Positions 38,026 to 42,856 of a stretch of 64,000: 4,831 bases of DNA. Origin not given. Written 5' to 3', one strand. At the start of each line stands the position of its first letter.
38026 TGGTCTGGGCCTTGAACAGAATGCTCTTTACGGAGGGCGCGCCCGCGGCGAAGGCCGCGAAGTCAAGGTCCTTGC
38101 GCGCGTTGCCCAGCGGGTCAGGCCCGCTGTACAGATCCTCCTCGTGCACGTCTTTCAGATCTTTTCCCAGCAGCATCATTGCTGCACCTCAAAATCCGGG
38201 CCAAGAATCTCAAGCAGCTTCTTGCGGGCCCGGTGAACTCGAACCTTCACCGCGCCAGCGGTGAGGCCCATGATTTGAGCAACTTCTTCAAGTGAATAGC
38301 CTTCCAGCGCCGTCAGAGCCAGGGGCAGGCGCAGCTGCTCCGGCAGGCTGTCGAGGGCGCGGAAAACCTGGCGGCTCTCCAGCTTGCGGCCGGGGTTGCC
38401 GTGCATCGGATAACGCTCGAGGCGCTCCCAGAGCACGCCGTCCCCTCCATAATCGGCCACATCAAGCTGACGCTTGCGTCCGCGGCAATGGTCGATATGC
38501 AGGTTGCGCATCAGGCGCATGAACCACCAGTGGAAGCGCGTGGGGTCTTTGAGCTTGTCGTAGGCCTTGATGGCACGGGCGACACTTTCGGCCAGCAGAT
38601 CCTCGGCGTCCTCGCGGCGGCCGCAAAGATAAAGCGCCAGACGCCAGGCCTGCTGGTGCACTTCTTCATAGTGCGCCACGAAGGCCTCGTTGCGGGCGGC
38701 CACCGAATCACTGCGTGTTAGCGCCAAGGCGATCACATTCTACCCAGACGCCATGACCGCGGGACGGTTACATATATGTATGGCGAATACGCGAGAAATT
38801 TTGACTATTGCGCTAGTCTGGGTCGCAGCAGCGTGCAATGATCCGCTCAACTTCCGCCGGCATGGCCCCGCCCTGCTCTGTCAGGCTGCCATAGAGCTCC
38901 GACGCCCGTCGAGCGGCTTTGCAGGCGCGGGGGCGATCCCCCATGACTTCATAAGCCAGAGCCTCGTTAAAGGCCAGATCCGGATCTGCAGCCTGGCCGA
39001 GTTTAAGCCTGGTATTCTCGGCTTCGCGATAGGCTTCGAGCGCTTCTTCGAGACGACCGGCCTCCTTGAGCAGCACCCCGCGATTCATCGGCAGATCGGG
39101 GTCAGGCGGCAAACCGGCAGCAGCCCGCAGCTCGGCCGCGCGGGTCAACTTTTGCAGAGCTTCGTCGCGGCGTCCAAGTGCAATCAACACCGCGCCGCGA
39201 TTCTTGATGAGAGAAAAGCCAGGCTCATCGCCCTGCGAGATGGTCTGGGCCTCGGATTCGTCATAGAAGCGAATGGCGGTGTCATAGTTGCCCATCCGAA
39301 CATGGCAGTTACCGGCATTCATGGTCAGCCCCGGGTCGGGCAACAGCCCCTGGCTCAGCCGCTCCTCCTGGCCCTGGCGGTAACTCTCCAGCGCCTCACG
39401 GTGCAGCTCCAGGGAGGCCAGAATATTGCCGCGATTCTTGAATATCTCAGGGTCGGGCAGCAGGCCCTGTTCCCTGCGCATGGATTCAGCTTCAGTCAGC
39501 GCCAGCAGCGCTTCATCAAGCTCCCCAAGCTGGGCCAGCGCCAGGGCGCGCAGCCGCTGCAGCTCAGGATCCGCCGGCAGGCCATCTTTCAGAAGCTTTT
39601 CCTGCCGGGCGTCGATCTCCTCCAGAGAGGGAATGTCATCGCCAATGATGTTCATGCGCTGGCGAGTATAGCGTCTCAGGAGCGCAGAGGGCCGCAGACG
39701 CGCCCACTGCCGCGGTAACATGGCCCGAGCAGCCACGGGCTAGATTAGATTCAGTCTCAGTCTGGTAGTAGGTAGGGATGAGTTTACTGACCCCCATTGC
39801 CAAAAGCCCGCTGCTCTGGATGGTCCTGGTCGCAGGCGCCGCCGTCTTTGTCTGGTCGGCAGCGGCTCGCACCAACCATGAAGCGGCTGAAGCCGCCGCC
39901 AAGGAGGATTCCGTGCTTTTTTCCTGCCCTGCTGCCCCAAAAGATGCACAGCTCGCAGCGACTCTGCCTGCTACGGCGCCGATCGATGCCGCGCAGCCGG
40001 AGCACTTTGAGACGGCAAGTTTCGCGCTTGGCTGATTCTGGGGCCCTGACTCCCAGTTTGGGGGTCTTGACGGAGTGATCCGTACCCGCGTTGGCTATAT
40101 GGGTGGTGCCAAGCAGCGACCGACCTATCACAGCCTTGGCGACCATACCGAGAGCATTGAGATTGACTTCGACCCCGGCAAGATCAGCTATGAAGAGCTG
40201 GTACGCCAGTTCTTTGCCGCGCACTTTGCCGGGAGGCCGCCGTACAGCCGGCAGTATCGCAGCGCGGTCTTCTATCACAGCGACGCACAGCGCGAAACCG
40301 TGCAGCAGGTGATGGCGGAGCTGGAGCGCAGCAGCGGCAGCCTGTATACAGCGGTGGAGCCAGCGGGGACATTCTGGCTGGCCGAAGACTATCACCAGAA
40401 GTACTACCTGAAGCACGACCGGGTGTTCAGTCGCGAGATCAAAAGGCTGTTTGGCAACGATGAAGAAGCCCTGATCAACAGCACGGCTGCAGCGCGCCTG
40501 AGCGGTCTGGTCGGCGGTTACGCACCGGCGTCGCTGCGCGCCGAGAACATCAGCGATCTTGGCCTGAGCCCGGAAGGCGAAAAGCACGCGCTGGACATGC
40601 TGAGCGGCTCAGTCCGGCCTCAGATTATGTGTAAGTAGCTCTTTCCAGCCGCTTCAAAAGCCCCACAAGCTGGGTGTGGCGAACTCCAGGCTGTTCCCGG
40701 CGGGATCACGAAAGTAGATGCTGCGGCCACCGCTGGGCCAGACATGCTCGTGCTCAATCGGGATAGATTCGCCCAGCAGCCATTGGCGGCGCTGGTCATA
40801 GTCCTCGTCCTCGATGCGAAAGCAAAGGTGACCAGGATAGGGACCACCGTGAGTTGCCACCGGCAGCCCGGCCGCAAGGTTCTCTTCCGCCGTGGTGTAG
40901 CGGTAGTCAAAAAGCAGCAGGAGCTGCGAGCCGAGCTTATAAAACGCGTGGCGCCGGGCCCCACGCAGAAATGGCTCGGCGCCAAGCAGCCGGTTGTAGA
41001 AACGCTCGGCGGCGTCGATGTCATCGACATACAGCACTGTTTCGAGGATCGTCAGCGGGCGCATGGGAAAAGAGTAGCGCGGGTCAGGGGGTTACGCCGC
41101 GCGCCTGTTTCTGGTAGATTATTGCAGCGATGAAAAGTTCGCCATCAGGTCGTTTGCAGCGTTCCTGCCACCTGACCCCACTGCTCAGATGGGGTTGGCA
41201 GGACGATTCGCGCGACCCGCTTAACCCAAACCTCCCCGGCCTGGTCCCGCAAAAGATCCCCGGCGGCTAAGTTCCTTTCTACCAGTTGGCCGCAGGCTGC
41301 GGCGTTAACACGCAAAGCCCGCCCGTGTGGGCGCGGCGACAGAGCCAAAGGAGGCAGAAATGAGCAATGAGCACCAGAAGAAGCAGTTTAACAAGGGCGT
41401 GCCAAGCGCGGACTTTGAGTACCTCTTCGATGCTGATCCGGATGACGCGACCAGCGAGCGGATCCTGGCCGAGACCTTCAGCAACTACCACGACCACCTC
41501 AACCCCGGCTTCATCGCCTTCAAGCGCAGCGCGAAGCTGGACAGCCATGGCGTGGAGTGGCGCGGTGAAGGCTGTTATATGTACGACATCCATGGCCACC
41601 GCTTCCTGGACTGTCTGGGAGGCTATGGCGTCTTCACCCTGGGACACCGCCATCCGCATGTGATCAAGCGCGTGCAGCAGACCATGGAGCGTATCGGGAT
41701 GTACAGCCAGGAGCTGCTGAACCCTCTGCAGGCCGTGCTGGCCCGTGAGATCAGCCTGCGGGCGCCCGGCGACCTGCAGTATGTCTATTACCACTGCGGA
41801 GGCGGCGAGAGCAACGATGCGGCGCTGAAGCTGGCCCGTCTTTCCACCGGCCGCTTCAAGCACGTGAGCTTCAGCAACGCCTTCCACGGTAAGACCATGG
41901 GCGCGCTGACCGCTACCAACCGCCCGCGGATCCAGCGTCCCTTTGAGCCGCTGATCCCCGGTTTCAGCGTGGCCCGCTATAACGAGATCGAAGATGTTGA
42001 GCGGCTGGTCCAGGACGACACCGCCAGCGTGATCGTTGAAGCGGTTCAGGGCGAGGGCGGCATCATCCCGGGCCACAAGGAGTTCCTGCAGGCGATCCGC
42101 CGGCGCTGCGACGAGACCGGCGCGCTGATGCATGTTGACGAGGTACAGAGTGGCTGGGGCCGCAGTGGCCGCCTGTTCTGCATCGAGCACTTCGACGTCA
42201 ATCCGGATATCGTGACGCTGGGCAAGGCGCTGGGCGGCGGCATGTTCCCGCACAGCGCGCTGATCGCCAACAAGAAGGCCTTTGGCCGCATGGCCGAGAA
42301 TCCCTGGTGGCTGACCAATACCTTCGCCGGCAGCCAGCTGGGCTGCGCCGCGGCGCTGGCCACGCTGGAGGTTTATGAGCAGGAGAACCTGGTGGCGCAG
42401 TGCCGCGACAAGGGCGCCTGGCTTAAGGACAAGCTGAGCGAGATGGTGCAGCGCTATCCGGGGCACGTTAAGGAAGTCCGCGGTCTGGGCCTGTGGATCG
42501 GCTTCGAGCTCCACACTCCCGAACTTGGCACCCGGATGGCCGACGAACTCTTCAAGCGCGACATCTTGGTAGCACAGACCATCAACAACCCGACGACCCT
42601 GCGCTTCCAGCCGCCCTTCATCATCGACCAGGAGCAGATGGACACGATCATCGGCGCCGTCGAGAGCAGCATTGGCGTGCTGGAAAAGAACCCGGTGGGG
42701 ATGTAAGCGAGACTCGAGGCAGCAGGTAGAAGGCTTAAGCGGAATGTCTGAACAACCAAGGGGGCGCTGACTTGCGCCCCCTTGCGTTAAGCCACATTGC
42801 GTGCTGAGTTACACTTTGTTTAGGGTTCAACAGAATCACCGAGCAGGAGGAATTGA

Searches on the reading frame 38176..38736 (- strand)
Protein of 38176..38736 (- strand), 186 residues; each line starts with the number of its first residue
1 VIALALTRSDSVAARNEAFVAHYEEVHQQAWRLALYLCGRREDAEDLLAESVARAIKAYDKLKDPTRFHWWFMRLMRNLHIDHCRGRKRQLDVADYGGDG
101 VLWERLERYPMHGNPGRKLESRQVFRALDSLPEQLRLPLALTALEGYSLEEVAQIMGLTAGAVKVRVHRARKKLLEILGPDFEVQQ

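Call 4: search_protein_families(library=ncbifam, proteins=[window:38176-38736:-], max_evalue=1)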
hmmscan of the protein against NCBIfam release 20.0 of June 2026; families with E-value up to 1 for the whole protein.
window:38176-38736:- (186 aa): 86 families (the best 25 are shown)
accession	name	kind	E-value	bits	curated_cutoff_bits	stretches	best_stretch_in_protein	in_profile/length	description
NF058625.1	sigma_PG0214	equivalog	1.1e-25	90.3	130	1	16-177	3-160/170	GFO_1088 family ECF-type sigma factor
TIGR02937.1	sigma70-ECF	superfamily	1.6e-24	86.4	42.9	1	17-177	1-164/165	sigma-70 family RNA polymerase sigma factor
NF009170.0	PRK12517.1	subfamily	3.1e-20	72.4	197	1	13-179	19-177/188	RNA polymerase sigma factor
NF009198.0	PRK12546.1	equivalog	7.9e-20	71.4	270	1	33-179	23-162/188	RNA polymerase sigma factor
TIGR02947.1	SigH_actino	hypoth_equivalog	1.1e-19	70.9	251.55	1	25-179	19-180/193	RNA polymerase sigma-70 factor, TIGR02947 family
NF007225.0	PRK09643.1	equivalog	1.9e-19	70.2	190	1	11-179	21-183/204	RNA polymerase sigma factor SigM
TIGR02983.1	SigE-fam_strep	subfamily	3e-19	69.5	141.55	1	14-176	3-156/162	SigE family RNA polymerase sigma factor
NF007229.0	PRK09647.1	equivalog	3e-19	69.2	265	1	27-178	54-202/220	RNA polymerase sigma factor SigE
NF007216.0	PRK09638.1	equivalog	4.2e-19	69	194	1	16-176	17-172/180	RNA polymerase sigma factor SigY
NF007223.0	PRK09641.1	equivalog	7.1e-19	68.4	209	1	16-176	17-182/187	RNA polymerase sigma factor SigW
NF009169.0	PRK12516.1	equivalog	3.4e-18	65.8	321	1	33-179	26-165/188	RNA polymerase sigma factor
NF009192.0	PRK12540.1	equivalog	3.8e-18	65.7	307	1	33-178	21-159/182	RNA polymerase sigma factor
NF009199.0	PRK12547.1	subfamily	5.9e-18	65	219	1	33-181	22-163/184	RNA polymerase sigma factor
TIGR02950.1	SigM_subfam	subfamily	6.4e-18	65.1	147.95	1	23-176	6-156/159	RNA polymerase sigma factor, SigM family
NF008888.0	PRK11922.1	equivalog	1.6e-17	63.9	204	1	19-178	32-196/231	RNA polymerase sigma factor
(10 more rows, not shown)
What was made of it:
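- Checked: An ECF sigma gene (38176-38736; TIGR02937 86 bits against a cut-off of 43, call 4) overlaps by 4 nt the gene for a 438-aa single-pass protein (36863-38179) upstream on the same strand.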

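Call 5: search_protein_families(library=pfam, proteins=[window:38176-38736:-], max_evalue=1)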
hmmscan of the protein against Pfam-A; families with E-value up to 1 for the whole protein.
window:38176-38736:- (186 aa): 8 families
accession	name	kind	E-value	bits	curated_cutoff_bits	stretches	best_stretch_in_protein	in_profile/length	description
PF08281.18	Sigma70_r4_2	-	1.3e-15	57.1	25.7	1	122-174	2-54/54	Sigma-70, region 4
PF04542.20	Sigma70_r2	-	3.8e-12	46.2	24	1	23-89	2-70/71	Sigma-70 region 2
PF04545.22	Sigma70_r4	-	3.3e-11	42.9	24.1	1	127-174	1-48/50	Sigma-70, region 4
PF07638.17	Sigma70_ECF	-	3.8e-09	37.1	21.1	1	12-174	16-179/185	ECF sigma factor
PF22233.2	PhyR_sigma-like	-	6.2e-05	23.1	27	1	136-171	9-44/50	Response regulator PhyR, sigma-like domain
PF16080.10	Phage_holin_2_3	-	0.03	14.8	28.8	1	141-173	14-49/56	Bacteriophage holin family HP1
PF13374.12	TPR_10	-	0.034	14.6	27.5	1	34-59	11-36/42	Tetratricopeptide repeat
PF13384.12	HTH_23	-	0.048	13.9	24.6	1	133-169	4-40/50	Homeodomain-like domain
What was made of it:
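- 38176..38736 (-): ECF sigma factor gene. The true start is probably the TTG at 38727, which aligns with the M of MALTRS in other lineages. Sigma70_r2, r4_2 and Sigma70_ECF are also matched (calls 4, 5).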

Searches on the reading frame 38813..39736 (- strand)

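Call 53: search_protein_families(library=pfam, proteins=[window:38813-39736:-], max_evalue=0.01)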
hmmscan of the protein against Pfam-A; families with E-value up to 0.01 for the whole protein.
window:38813-39736:- (307 aa): 16 families
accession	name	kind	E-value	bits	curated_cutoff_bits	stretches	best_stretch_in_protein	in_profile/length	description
PF07719.23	TPR_2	-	4.6e-21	73.6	27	1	218-239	6-27/34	Tetratricopeptide repeat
PF00515.34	TPR_1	-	2.7e-20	71.7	27.8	2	218-239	6-27/34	Tetratricopeptide repeat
PF13432.12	TPR_16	-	1.5e-11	44.9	32.7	2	183-240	6-58/65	Tetratricopeptide repeat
PF13424.12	TPR_12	-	3e-11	43.8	30.1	2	139-204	7-75/77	Tetratricopeptide repeat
PF13181.12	TPR_8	-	2.4e-10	40.2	25.7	0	218-239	6-27/34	Tetratricopeptide repeat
PF13428.12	TPR_14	-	7.3e-09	35.9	23.5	0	57-83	1-27/44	Tetratricopeptide repeat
PF13414.12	TPR_11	-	9.2e-07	28.9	26.8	0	223-240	4-21/42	TPR repeat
PF13176.12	TPR_7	-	2.2e-06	27.8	27.9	0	140-160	4-24/36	Tetratricopeptide repeat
PF13371.12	TPR_9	-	4.7e-06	27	35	0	53-81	25-53/73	Tetratricopeptide repeat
PF07721.20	TPR_4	-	2.5e-05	24.9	27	0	58-77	2-21/26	Tetratricopeptide repeat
PF13174.12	TPR_6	-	4.4e-05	24.3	26.3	0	140-159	5-24/33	Tetratricopeptide repeat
PF20308.4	TPR-S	-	0.00024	22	27.6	0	46-105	10-60/102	Tetratricopeptide Repeats-Sensor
PF14559.12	TPR_19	-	0.00046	20.9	25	0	184-238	1-50/68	Tetratricopeptide repeat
PF13431.12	TPR_17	-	0.00068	20.2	24.4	0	218-234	18-34/34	Tetratricopeptide repeat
PF25064.1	ARM_TT21_5th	-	0.0034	18.1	27.8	0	146-200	46-98/117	TT21 fifth ARM repeats domain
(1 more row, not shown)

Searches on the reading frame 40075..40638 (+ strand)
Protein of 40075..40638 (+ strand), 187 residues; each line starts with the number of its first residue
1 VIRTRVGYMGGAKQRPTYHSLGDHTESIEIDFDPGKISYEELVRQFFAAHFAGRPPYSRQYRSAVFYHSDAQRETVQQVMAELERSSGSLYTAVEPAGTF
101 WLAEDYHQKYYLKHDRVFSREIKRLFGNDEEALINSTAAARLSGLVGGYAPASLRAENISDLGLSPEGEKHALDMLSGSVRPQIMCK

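Call 85: search_protein_families(library=pfam, proteins=[window:40075-40638:+], max_evalue=0.01)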
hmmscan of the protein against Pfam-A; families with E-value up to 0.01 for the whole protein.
window:40075-40638:+ (187 aa): 3 families
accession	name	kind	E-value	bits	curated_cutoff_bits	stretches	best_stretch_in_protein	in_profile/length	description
PF01625.27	PMSR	-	3.4e-29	102.5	23.7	1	2-116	23-149/153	Peptide methionine sulfoxide reductase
PF20939.2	MsrA_helical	-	0.0038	17.4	23.7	1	128-150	3-24/51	Selenoprotein methionine sulfoxide reductase A, helical domain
PF14870.12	PSII_BNR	-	0.0083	15.8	27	0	75-128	143-196/303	Photosynthesis system II assembly factor YCF48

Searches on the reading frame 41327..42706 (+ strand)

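Call 73: search_protein_families(library=pfam, proteins=[window:41327-42706:+], max_evalue=0.00001)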
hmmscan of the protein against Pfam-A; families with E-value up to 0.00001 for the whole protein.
window:41327-42706:+ (459 aa): 1 family
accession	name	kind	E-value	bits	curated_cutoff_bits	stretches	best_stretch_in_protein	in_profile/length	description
PF00202.27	Aminotran_3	-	2.4e-88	297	30.5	1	79-446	15-400/403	Aminotransferase class-III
